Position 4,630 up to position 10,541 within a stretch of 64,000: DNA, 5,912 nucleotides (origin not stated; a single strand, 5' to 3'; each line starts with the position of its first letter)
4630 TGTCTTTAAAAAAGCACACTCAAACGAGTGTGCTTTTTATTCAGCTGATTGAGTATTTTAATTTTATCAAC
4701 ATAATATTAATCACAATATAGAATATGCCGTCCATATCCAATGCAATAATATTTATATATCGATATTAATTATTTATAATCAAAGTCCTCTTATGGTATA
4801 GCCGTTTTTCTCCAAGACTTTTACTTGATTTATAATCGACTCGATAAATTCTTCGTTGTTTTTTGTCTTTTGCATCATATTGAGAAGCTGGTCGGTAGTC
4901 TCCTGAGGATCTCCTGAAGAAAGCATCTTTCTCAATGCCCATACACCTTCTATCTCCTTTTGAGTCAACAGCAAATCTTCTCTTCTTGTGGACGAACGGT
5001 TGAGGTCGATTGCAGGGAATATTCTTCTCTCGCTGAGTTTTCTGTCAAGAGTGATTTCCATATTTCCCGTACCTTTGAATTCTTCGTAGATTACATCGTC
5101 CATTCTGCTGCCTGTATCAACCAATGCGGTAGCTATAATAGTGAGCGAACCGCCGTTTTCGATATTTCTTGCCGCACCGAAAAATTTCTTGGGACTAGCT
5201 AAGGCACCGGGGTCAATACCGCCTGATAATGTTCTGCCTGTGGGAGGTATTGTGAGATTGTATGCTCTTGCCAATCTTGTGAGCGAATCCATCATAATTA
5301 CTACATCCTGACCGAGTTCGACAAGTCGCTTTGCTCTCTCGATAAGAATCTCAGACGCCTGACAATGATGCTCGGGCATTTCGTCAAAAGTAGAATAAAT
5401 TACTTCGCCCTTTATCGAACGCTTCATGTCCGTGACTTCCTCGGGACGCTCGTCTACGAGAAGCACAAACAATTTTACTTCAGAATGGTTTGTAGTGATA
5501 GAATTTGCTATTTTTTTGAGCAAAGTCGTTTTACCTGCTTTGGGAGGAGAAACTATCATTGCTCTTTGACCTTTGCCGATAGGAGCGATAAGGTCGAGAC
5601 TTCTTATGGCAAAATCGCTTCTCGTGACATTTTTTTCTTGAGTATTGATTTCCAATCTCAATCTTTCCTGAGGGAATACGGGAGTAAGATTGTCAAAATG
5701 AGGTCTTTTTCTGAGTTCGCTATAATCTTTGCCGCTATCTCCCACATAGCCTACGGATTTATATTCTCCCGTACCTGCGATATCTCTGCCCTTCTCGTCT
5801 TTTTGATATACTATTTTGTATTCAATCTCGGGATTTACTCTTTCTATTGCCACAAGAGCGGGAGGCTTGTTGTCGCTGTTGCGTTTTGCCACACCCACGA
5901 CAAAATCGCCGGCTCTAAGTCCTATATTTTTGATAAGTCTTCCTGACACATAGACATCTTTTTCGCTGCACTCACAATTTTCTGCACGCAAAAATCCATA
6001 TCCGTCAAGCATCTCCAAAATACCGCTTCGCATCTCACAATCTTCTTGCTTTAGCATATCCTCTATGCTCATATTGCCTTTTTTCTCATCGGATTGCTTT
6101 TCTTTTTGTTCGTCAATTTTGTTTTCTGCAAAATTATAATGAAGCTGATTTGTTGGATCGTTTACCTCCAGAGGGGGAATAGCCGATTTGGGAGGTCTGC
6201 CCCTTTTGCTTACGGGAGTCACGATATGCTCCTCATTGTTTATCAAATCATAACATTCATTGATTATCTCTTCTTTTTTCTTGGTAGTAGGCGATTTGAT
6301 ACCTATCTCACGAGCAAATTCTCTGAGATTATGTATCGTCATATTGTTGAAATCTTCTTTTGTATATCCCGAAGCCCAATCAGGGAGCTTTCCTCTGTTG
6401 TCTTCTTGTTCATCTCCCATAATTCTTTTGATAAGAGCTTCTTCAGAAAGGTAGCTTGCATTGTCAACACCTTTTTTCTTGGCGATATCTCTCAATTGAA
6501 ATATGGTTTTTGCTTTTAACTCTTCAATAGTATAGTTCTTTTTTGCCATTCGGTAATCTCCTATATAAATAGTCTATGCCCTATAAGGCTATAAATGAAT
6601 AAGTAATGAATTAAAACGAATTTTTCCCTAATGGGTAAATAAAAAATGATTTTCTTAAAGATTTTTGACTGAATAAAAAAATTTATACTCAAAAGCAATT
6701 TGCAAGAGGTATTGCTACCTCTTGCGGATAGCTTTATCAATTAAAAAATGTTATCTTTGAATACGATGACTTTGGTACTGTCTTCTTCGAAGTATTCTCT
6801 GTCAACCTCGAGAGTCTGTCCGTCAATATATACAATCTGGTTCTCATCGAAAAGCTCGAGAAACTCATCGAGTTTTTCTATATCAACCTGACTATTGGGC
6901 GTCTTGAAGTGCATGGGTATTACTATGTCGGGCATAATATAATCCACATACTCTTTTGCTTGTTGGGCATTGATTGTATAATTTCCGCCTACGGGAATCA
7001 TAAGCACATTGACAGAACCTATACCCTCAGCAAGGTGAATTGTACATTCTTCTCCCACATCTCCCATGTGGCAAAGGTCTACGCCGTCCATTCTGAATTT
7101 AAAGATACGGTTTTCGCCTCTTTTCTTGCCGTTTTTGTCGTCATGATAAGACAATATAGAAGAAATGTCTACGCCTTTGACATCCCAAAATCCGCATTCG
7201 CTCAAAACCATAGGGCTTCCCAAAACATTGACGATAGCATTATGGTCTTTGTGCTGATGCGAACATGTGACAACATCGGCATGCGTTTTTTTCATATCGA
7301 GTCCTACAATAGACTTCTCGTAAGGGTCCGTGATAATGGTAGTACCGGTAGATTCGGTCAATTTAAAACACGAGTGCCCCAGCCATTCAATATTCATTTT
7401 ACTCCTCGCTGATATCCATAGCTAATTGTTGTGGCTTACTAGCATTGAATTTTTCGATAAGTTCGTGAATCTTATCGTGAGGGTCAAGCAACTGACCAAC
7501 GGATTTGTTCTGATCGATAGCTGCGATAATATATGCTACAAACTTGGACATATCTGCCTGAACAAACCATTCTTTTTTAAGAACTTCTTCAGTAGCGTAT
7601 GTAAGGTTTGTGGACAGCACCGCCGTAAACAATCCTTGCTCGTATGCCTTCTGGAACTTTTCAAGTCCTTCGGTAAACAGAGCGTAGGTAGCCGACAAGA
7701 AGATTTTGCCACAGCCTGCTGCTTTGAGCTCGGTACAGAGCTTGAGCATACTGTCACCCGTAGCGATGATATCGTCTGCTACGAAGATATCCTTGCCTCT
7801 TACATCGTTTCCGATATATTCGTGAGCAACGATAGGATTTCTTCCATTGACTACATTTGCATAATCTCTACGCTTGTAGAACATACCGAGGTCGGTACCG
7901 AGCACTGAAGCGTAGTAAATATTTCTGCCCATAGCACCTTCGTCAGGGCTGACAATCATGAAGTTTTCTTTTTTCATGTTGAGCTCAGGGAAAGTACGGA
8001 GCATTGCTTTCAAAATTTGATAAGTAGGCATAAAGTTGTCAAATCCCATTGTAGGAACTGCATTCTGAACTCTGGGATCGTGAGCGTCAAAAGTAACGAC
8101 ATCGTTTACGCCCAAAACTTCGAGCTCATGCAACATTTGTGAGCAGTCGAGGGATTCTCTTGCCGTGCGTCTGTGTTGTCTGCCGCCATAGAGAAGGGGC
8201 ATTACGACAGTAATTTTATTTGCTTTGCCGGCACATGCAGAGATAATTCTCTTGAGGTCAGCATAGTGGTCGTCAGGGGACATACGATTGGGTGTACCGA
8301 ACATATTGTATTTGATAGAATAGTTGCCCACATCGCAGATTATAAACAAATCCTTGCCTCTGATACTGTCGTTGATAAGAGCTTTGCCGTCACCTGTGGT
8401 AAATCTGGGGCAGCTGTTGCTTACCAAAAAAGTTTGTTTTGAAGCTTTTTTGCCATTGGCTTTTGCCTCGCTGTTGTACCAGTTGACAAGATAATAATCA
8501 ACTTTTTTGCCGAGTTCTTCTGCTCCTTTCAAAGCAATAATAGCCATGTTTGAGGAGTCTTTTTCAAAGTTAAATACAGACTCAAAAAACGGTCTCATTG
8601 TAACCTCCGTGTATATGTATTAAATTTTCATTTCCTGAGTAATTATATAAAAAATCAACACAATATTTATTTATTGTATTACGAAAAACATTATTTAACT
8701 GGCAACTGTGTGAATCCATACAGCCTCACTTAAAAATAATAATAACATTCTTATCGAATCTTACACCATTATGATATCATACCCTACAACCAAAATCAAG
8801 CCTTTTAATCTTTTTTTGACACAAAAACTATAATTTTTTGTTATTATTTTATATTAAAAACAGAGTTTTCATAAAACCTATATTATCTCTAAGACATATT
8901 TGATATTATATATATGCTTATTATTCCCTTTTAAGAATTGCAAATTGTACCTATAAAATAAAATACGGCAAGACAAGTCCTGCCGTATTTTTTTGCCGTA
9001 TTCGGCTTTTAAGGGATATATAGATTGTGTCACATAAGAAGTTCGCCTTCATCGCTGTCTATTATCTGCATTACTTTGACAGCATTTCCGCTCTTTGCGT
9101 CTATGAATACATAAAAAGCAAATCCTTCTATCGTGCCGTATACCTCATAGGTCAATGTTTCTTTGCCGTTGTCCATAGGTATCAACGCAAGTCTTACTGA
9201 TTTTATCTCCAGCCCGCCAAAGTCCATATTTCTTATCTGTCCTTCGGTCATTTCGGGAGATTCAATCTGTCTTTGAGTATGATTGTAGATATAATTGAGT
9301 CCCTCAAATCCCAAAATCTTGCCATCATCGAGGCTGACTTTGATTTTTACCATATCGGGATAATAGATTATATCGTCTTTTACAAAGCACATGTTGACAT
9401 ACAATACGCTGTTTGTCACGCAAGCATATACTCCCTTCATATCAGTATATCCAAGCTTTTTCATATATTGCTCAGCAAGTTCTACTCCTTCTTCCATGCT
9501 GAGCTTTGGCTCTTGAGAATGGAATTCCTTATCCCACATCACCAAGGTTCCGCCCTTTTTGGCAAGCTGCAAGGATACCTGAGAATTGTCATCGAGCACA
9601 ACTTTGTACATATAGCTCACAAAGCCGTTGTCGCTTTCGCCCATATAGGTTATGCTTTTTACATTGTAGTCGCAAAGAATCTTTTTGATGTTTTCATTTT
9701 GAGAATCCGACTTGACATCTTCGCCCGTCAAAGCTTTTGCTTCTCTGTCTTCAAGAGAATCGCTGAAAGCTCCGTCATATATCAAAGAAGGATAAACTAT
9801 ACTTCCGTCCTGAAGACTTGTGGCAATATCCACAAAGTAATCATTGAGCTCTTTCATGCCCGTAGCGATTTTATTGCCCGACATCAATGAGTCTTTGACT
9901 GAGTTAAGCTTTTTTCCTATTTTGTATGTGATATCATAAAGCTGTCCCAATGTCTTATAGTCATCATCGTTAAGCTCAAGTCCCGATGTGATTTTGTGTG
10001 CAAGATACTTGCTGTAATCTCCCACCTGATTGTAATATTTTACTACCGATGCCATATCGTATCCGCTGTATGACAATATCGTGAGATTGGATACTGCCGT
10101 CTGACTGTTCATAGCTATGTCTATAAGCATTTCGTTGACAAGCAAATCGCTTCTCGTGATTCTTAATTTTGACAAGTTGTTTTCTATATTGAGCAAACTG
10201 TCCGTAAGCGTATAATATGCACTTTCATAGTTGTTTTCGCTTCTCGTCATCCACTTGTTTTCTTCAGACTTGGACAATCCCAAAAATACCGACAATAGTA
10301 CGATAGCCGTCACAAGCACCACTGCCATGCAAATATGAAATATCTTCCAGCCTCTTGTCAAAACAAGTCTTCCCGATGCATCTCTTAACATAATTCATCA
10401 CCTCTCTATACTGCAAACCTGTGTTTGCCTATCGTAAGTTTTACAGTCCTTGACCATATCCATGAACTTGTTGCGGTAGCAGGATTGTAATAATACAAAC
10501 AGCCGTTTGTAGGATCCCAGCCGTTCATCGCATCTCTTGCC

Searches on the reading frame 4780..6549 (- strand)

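Call 22: search_protein_families(library=pfam, proteins=[window:4780-6549:-], max_evalue=0.0001)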
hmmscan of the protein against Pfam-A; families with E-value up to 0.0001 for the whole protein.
window:4780-6549:- (589 aa): 3 families
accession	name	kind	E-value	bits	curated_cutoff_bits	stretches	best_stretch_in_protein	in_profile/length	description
PF00006.31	ATP-synt_ab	-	2.5e-25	89.8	29.5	1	315-520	2-212/213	ATP synthase alpha/beta family, nucleotide-binding domain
PF07497.18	Rho_RNA_bind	-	3.2e-18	65.7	27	1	175-240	2-69/73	Rho termination factor, RNA-binding domain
PF07498.18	Rho_N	-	1.2e-10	41.7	24.9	1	68-97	3-32/43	Rho termination factor, N-terminal domain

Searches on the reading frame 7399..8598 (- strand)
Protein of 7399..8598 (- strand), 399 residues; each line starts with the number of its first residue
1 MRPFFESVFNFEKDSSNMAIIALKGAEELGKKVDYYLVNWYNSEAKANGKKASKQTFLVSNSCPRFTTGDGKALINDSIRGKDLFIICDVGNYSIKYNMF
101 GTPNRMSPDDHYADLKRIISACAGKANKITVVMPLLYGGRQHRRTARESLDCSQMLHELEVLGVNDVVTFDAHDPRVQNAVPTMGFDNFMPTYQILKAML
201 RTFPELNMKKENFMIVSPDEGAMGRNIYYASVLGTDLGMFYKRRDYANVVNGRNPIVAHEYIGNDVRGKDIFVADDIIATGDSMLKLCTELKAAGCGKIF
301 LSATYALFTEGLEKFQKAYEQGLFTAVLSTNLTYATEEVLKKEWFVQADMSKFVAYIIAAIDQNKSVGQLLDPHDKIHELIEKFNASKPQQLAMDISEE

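Call 22: search_protein_families(library=pfam, proteins=[window:7399-8598:-], max_evalue=0.0001)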
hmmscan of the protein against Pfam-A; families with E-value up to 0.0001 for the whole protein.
window:7399-8598:- (399 aa): 3 families
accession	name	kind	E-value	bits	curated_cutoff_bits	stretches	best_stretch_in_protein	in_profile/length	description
PF13793.12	Pribosyltran_N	-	1.1e-16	61.2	25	1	18-163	1-117/117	N-terminal domain of ribose phosphate pyrophosphokinase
PF00156.33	Pribosyltran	-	5.3e-11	42.5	26.3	1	205-299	21-118/158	Phosphoribosyl transferase domain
PF14572.12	Pribosyl_synth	-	5.4e-06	26.9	27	1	264-371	79-183/184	Phosphoribosyl synthetase-associated domain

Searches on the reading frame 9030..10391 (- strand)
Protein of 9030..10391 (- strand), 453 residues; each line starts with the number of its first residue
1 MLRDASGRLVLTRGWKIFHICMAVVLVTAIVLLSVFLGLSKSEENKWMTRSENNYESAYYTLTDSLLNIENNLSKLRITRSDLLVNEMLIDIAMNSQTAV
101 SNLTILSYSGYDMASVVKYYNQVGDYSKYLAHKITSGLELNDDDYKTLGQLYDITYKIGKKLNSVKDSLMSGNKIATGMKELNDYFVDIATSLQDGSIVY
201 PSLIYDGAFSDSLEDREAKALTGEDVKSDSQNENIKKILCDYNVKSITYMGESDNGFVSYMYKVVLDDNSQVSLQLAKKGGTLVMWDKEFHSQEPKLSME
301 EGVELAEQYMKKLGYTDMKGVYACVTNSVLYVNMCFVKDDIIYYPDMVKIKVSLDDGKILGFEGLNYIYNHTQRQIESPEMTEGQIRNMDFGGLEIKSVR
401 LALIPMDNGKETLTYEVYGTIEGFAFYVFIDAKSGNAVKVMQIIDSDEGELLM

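Call 22: search_protein_families(library=pfam, proteins=[window:9030-10391:-], max_evalue=0.0001)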
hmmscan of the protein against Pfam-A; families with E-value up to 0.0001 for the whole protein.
window:9030-10391:- (453 aa): 2 families
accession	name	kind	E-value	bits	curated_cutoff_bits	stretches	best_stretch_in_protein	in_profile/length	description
PF14620.12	YPEB_PepSY1-2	-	1.6e-38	133.2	31.7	1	199-376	14-194/195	YpeB sporulation, PepSY1 and PepSY2 domains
PF20769.2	YPEB_N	-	1.4e-22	80.5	27.3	1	44-173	2-131/136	YpeB N-terminal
